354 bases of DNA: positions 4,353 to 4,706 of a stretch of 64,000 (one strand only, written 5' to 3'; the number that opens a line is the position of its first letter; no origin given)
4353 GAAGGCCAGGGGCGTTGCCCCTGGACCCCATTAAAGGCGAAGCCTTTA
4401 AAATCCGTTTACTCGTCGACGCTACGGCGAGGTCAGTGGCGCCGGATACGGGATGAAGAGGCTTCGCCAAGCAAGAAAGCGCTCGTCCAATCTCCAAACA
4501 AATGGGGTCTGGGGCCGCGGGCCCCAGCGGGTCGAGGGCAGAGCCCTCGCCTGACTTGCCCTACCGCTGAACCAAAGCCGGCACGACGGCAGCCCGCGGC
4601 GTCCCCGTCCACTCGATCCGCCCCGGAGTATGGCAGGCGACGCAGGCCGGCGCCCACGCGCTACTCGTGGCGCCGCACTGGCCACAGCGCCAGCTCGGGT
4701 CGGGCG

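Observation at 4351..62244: One composite palindromic REP/MITE-like element saturates the intergenic space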

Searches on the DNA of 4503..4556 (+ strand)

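Call 99: build_rna_model(alignment_id=A3, structure=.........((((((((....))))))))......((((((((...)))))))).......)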
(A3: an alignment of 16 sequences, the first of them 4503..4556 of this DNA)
Model R1 built from alignment A3 (16 sequences, 61 columns); structure: as given.
model positions 54; base pairs 16; branch points 1; effective number of sequences 3.14; information 1.028 bits per position. Calibrated on 0.2 Mb of random sequence (short: E-values are rough).
structure used (alignment columns):
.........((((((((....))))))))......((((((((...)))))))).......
